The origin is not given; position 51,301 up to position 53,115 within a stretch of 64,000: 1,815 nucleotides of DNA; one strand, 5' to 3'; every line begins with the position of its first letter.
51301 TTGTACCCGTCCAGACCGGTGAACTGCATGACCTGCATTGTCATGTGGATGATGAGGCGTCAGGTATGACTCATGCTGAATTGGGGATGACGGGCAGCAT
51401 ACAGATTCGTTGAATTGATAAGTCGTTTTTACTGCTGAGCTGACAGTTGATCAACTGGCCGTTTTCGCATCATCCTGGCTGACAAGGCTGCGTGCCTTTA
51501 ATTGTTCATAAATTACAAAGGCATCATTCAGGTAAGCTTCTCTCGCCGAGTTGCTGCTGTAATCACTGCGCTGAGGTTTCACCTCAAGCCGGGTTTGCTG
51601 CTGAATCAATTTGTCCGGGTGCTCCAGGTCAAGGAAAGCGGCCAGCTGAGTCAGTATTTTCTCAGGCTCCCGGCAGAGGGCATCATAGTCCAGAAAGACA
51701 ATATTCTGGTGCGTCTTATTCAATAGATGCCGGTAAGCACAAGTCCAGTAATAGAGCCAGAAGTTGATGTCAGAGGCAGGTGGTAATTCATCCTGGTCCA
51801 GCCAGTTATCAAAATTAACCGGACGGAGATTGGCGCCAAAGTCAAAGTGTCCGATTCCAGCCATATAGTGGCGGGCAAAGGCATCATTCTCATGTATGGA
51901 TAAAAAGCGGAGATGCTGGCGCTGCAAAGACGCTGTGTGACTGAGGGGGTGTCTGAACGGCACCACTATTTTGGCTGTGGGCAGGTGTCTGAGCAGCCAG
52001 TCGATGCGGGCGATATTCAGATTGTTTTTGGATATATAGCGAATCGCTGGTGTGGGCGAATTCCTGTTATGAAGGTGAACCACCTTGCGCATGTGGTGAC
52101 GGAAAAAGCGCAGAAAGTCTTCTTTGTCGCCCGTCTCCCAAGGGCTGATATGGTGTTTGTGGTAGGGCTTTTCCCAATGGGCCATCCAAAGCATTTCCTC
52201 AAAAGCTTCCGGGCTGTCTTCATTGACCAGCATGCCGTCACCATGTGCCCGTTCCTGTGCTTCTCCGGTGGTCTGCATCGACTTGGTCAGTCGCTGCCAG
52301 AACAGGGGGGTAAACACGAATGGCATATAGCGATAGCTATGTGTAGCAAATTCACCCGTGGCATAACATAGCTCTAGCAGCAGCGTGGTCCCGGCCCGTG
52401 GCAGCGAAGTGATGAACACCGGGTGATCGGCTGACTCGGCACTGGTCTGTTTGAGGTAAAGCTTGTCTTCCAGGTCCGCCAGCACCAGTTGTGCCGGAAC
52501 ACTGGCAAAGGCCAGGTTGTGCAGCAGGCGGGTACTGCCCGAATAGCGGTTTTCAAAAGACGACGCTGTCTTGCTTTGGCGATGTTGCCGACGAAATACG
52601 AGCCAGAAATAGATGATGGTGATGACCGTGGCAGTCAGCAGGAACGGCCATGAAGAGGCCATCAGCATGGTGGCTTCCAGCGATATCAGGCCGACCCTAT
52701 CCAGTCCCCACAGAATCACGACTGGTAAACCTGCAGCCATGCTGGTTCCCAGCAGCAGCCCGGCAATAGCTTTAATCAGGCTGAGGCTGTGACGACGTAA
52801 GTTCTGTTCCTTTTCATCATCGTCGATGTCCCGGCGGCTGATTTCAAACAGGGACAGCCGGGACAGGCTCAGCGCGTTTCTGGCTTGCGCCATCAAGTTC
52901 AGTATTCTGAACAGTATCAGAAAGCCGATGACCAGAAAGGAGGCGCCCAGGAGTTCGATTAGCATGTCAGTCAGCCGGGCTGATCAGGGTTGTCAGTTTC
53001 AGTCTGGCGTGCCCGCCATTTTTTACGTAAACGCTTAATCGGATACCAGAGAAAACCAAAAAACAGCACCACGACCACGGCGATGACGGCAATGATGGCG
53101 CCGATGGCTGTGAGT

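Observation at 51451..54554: Three-gene module pairing a cytoplasm-facing PAPS-type sulfotransferase with a periplasm-facing ASST-like enzyme: candidate trans-membrane sulfuryl relay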

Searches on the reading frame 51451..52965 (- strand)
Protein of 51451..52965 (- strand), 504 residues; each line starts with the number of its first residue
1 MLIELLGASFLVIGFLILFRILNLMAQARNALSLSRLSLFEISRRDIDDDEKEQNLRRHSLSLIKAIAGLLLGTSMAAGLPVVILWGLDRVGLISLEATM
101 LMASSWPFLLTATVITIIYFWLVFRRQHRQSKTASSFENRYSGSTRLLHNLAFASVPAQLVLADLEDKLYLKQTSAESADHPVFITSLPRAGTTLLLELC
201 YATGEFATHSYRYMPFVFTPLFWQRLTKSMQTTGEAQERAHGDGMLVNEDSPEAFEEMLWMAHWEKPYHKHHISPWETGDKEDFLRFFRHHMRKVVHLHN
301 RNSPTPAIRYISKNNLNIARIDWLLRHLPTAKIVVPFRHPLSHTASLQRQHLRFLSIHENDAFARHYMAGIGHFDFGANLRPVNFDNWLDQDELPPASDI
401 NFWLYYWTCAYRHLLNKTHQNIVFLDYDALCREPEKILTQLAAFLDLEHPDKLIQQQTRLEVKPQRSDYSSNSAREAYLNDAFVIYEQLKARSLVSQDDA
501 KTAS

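Call 3: search_protein_families(library=pfam, proteins=[window:51451-52965:-], max_evalue=0.1)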
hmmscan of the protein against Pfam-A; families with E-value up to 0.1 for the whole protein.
window:51451-52965:- (504 aa): 4 families
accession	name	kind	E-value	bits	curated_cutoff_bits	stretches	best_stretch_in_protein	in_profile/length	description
PF13469.12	Sulfotransfer_3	-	1.7e-17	64.9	27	2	182-352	1-150/216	Sulfotransferase family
PF00685.33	Sulfotransfer_1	-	5e-07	29.8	22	1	181-474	2-209/255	Sulfotransferase domain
PF03600.22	CitMHS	-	0.017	14.7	31.9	1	61-162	122-194/336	Citrate transporter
PF15420.11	Abhydrolase_9_N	-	0.087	13.3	27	0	67-156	12-100/208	Alpha/beta-hydrolase family N-terminus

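Call 4: search_protein_families(library=ncbifam, proteins=[window:51451-52965:-], max_evalue=0.1)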
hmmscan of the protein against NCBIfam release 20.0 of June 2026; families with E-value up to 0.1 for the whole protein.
window:51451-52965:- (504 aa): 2 families
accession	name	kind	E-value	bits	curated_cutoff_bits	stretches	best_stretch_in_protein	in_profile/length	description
NF041559.1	BTH_I2691_fam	subfamily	0.023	13.2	150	1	60-123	767-820/858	T6SS effector BTH_I2691 family protein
TIGR02549.2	CRISPR_DxTHG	domain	0.067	13.3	21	0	208-219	6-17/26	CRISPR-associated DxTHG motif protein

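Call 7: search_solved_structures(query=window:51451-52965:-, max_evalue=1, show_alignments=2)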
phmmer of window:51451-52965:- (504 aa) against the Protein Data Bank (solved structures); distinct sequences matched with E-value up to 1: 2.
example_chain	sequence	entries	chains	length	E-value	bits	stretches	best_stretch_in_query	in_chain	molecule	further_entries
22ga_A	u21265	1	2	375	0.64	11.7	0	181-209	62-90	Sulfotransferase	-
5lc5_A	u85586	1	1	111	0.69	11.6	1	108-176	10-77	NADH-ubiquinone oxidoreductase chain 3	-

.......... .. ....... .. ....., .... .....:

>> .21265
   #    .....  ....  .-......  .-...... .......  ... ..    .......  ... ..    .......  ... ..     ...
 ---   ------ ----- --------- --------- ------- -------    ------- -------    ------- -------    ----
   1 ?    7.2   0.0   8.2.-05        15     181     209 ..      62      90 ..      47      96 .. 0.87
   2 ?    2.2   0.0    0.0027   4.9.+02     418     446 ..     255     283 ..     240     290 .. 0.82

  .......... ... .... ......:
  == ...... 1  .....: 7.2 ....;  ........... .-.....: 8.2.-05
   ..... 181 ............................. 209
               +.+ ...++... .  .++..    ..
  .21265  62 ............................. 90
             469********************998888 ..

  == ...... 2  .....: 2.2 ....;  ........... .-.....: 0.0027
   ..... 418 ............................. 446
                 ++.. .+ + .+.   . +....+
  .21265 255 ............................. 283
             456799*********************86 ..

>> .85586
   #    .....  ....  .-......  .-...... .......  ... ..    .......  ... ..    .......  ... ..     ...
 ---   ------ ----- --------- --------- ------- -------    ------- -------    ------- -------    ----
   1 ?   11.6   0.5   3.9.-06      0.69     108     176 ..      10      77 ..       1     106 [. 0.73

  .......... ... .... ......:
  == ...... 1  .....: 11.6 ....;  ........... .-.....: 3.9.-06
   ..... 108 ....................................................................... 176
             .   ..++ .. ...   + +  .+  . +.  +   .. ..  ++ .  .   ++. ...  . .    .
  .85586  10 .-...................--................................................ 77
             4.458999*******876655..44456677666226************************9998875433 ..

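Call 13: find_homologous_proteins(query=window:51451-52965:-)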
Query window:51451-52965:- (504 aa): 1796 proteins with E <= 0.001 among 8000 candidates; the best 120 are listed.
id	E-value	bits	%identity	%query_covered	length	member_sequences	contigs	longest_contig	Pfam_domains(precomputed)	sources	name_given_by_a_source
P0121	0.0e+0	1152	100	100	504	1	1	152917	PF13469.13,PF00685.34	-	-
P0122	0.0e+0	1010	87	100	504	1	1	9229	PF13469.13,PF00685.34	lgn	-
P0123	5.7e-296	1000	85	100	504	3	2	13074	PF13469.13,PF00685.34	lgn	-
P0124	4.7e-252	855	74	100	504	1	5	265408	PF13469.13,PF00685.34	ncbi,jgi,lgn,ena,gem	-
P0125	1.4e-237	807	71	98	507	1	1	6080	PF13469.13,PF00685.34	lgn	-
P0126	1.7e-236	804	72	98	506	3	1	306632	PF13469.13,PF00685.34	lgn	-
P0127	1.9e-207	708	62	99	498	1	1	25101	PF13469.13,PF00685.34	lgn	-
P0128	9.0e-204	696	61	96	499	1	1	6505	PF13469.13,PF00685.34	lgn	-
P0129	2.6e-194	664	61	95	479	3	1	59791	PF13469.13,PF00685.34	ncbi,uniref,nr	ncbi:sulfotransferase [Methylophaga sp. OBS4]|uniref:sulfotransferase n=1 Tax=Methylophaga sp. OBS4 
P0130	8.4e-169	580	53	98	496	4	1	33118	PF13469.13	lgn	-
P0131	3.2e-149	516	49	93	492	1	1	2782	PF13469.13,PF00685.34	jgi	jgi:hypothetical protein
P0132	6.5e-140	485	46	97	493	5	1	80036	PF13469.13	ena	-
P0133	3.2e-137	476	45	96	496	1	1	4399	PF13469.13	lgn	-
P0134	8.5e-135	468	45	93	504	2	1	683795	PF13469.13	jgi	jgi:hypothetical protein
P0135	4.1e-134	466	47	89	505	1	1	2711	PF13469.13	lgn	-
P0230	2.0e-117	411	40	97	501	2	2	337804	PF13469.13,PF00685.34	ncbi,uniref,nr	ncbi:sulfotransferase [Vibrio breoganii]|uniref:sulfotransferase n=1 Tax=Vibrio breoganii TaxID=5532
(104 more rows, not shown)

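Call 25: predict_structure(alignment_id=A2)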
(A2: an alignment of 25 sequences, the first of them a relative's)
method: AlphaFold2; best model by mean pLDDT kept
length: 504 residues; sequences in the alignment: 25
mean_pLDDT: 87.6   pTM: 0.79
mean pLDDT of the five models: 87.6, 87.5, 87.1, 86.0, 82.5
residues with pLDDT >= 90: 321; 70-90: 139; 50-70: 31; < 50: 13
segments of 3 or more residues with pLDDT < 50: 131-139, 502-504
pLDDT, mean of each block of 10 residues (from residue 1): 92 92 88 83 80 89 92 94 95 94 94 90 73 39 79 90 93 90 96 93 93 87 82 66 75 90 91 84 93 94 86 96 95 97 93 92 89 93 94 89 97 95 96 94 96 92 62 82 96 72 46
secondary structure, 60 per line:
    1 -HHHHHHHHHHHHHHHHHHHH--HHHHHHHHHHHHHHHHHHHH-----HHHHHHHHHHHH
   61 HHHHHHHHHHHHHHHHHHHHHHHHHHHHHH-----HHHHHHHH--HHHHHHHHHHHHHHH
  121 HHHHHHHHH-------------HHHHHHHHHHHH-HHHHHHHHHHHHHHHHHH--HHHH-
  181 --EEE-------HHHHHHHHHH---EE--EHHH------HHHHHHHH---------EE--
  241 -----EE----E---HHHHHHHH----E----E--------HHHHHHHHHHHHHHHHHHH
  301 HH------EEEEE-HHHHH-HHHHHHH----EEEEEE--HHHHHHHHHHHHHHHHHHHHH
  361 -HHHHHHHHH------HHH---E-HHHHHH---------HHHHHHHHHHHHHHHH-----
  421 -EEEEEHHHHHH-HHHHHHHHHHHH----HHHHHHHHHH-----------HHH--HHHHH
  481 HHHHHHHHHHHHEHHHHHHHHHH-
elements in order: H2-21 H24-43 H49-90 H96-103 H106-129 H143-154 H156-173 H176-179 E183-185 H193-202 H220-227 H256-263 H282-302 E309-313 H315-319 H321-327 E332-337 H340-360 H362-370 H385-390 H400-415 E422-426 H427-432 H434-445 H450-459 H476-492 H494-503

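Call 29: fold_search(model_id=the predicted structure, library=pdb)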
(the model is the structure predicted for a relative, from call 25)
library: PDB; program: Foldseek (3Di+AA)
matches with E <= 10: 341; with E <= 0.001: 15
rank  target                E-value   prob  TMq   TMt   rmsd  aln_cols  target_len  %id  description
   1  2z6v                  1.9e-05  1.00  0.38  0.47   8.8       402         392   13  Crystal structure of sulfotransferase STF9 from Mycobacterium avium (released 2008-09-09)
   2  5wrj_A                2.6e-05  1.00  0.30  0.51  10.1       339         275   14  Crystal structure of human tyrosylprotein sulfotransferase-1 complexed with PAP and gastrin peptide (released 2017-09-06)
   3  5wrj_C                2.8e-05  1.00  0.29  0.50  11.4       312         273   13  Crystal structure of human tyrosylprotein sulfotransferase-1 complexed with PAP and gastrin peptide (released 2017-09-06)
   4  2zq5                  3.1e-05  1.00  0.36  0.47   9.6       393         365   16  Crystal structure of sulfotransferase STF1 from Mycobacterium tuberculosis H37Rv (type1 form) (released 2009-09-29)
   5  3ap3_B                3.4e-05  1.00  0.30  0.50  11.5       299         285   14  Crystal structure of human tyrosylprotein sulfotransferase-2 complexed with PAP (released 2011-10-26)
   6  3ap3_A                4.0e-05  1.00  0.29  0.49  11.2       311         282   13  Crystal structure of human tyrosylprotein sulfotransferase-2 complexed with PAP (released 2011-10-26)
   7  5wri_A                4.0e-05  1.00  0.30  0.51  10.2       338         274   13  Crystal structure of human tyrosylprotein sulfotransferase-1 complexed with PAP and C4 peptide (released 2017-09-13)
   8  3ap1_A                5.0e-05  1.00  0.29  0.46  10.8       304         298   14  Crystal structure of human tyrosylprotein sulfotransferase-2 complexed with PAP and C4 peptide (released 2011-10-26)
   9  3ap2_B                7.5e-05  1.00  0.29  0.47   9.7       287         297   13  Crystal structure of human tyrosylprotein sulfotransferase-2 complexed with PAP,C4 peptide, and phosphate ion (released 2011-10-26)
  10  9wwe                  1.2e-04  1.00  0.29  0.46  11.4       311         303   13  Crystal structure of human tyrosylprotein sulfotransferase 2 (TPST2) in cation-bound state (released 2025-12-31)
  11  3ap3_C                1.2e-04  1.00  0.29  0.48  11.4       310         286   14  Crystal structure of human tyrosylprotein sulfotransferase-2 complexed with PAP (released 2011-10-26)
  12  8w5z_A                2.1e-04  1.00  0.29  0.42  10.5       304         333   14  Crystal structure of tick tyrosylprotein sulfotransferase reveals the activation mechanism of tick anticoagulant prote (released 2024-04-10)
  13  3ap2_A                2.2e-04  1.00  0.28  0.44  11.0       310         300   14  Crystal structure of human tyrosylprotein sulfotransferase-2 complexed with PAP,C4 peptide, and phosphate ion (released 2011-10-26)
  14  3ap1_B                3.2e-04  1.00  0.29  0.47  12.3       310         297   15  Crystal structure of human tyrosylprotein sulfotransferase-2 complexed with PAP and C4 peptide (released 2011-10-26)
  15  3ap3_D                9.2e-04  1.00  0.27  0.45  10.4       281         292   13  Crystal structure of human tyrosylprotein sulfotransferase-2 complexed with PAP (released 2011-10-26)
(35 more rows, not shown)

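Call 38: find_related_loci(query=A2, collection=metagenome_contigs, flank=6000)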
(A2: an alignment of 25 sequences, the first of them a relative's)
Query A2 (504 aa) in metagenome_contigs; peptide patterns used: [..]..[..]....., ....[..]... (x = any residue, [..] = any of these).
600 stretches matched a pattern (row limit reached: there are more); 337 encode a relative of the query (tblastn E <= 1e-3); the best 80 are kept; 80 distinct loci.
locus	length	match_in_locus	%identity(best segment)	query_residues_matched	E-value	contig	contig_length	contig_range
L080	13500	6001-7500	74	5-504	0e+0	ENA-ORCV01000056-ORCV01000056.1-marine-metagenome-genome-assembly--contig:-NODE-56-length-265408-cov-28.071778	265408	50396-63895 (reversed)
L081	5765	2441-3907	46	6-495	8e-134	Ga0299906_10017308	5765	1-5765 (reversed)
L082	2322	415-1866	42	6-494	6e-134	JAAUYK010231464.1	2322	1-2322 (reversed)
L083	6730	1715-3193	39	2-493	4e-126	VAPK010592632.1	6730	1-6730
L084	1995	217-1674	44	8-494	6e-135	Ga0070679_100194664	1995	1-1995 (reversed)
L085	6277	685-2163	39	2-493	8e-126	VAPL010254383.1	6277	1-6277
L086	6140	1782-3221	42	6-494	2e-125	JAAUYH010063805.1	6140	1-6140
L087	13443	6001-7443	42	6-494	4e-125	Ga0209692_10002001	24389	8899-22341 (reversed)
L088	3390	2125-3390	49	6-427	6e-128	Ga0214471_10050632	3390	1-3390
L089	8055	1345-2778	43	2-490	8e-124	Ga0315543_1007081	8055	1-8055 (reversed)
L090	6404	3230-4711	42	2-500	9e-123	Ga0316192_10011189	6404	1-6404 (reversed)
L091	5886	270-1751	42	2-500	9e-123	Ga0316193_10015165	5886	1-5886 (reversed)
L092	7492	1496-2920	43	23-491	1e-122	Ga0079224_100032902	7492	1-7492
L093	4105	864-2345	41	8-495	2e-124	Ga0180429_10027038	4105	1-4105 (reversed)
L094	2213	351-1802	41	6-494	1e-129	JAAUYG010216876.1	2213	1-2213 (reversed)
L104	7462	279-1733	38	2-494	2e-119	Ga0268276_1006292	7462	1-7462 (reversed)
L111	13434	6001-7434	40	6-490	3e-117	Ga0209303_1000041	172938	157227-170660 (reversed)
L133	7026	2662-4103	51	2-493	1e-109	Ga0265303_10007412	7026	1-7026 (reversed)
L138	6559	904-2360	47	1-495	2e-108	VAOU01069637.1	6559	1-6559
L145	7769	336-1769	39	2-490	5e-107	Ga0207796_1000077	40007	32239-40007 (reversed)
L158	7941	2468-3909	46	2-493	1e-111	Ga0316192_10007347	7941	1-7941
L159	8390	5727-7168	48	2-493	3e-113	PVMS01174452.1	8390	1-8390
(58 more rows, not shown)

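Call 42: search_protein_families(library=pfam, proteins=[L159:2950-5388:+, L159:813-2966:+, L158:2-2128:+, L133:2-2317:+, L111:2745-4469:-, L111:8048-8701:-, L158:3992-7462:-, L138:3544-5004:-, L104:1794-2798:-, L145:3192-4727:-], max_evalue=0.001)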
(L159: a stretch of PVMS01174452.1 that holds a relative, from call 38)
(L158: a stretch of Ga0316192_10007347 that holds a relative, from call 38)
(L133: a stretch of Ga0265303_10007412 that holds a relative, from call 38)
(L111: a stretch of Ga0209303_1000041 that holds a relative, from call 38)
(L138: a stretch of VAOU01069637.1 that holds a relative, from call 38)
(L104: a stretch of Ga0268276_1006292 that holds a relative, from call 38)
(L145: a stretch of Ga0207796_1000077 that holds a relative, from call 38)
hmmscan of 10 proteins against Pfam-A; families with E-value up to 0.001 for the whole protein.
L159:2950-5388:+ (812 aa): 4 families
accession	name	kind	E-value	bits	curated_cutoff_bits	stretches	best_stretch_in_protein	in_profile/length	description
PF00884.28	Sulfatase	-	1.1e-44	153.5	25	1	372-667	2-300/301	Sulfatase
PF16347.10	SGSH_C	-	6.1e-09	36.7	29.3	1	630-694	15-78/154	N-sulphoglucosamine sulphohydrolase, C-terminal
PF01663.27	Phosphodiest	-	6.5e-08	33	23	1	373-611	1-220/342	Type I phosphodiesterase / nucleotide pyrophosphatase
PF02995.22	DUF229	-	0.00022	20.5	25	1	581-619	312-350/496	Protein of unknown function (DUF229)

L159:813-2966:+ (717 aa): 1 family
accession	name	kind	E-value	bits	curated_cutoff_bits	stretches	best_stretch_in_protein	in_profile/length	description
PF01663.27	Phosphodiest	-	2.8e-34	119.7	23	2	431-642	144-320/342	Type I phosphodiesterase / nucleotide pyrophosphatase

L158:2-2128:+ (708 aa): 4 families
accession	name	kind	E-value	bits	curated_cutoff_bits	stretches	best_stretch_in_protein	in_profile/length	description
PF00884.28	Sulfatase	-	3.1e-44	152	25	1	268-563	2-300/301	Sulfatase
PF16347.10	SGSH_C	-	3.2e-09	37.6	29.3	1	526-590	15-78/154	N-sulphoglucosamine sulphohydrolase, C-terminal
PF01663.27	Phosphodiest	-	1.5e-07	31.8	23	1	269-507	1-220/342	Type I phosphodiesterase / nucleotide pyrophosphatase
PF02995.22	DUF229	-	0.00026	20.3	25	1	477-543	312-375/496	Protein of unknown function (DUF229)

L133:2-2317:+ (771 aa): 4 families
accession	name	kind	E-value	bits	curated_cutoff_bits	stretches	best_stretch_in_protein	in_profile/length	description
PF00884.28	Sulfatase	-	8.1e-46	157.1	25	1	331-626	2-300/301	Sulfatase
PF16347.10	SGSH_C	-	2.9e-08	34.4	29.3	1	589-654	15-79/154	N-sulphoglucosamine sulphohydrolase, C-terminal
PF01663.27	Phosphodiest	-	5.1e-07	30.1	23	1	362-570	26-220/342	Type I phosphodiesterase / nucleotide pyrophosphatase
PF02995.22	DUF229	-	0.00018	20.8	25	1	540-575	312-347/496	Protein of unknown function (DUF229)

L111:2745-4469:- (574 aa): 3 families
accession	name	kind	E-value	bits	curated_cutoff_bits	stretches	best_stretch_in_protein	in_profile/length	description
PF01613.24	Flavin_Reduct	-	9.4e-28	97.7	27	1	425-558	1-135/153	Flavin reductase like domain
PF19583.5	ODP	-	8.7e-22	78.4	27.2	1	52-239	4-194/194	ODP family beta lactamase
PF00753.33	Lactamase_B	-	4.4e-08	33.7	22.7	1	51-238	6-196/196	Metallo-beta-lactamase superfamily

L111:8048-8701:- (217 aa): 1 family
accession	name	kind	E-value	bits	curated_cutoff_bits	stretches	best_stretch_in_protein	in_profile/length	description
PF11866.13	DUF3386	-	2.6e-89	298.7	25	1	3-211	3-211/211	Protein of unknown function (DUF3386)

L158:3992-7462:- (1156 aa): 2 families
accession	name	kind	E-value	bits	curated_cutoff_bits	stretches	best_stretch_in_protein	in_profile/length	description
PF13517.12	FG-GAP_3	-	8.7e-29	100.3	26.9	3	82-146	1-61/61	FG-GAP-like repeat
PF07593.17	UnbV_ASPIC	-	2.5e-15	56.6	23.4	1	497-561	1-65/68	ASPIC and UnbV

L138:3544-5004:- (486 aa): 3 families
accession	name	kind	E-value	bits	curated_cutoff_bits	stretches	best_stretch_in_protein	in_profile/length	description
PF14706.11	Tnp_DNA_bind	-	1.2e-22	79.8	24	1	13-70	1-58/58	Transposase DNA-binding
PF02281.22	Dimer_Tnp_Tn5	-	1.4e-17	64.2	26.7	1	388-480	1-91/99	Transposase Tn5 dimerisation domain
PF01609.27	DDE_Tnp_1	-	3.3e-08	34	23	1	198-384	75-192/200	Transposase DDE domain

L104:1794-2798:- (334 aa): 1 family
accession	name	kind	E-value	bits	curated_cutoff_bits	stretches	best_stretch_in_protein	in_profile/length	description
PF03385.23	STELLO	-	3.3e-10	39.8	27.8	1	227-331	1-104/387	STELLO glycosyltransferases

L145:3192-4727:- (511 aa): 2 families
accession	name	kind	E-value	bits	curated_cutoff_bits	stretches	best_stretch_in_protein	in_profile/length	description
PF00370.27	FGGY_N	-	5.4e-36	124.9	28.8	1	6-251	3-245/245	FGGY family of carbohydrate kinases, N-terminal domain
PF02782.22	FGGY_C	-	5.7e-31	108.3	27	1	261-454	2-196/198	FGGY family of carbohydrate kinases, C-terminal domain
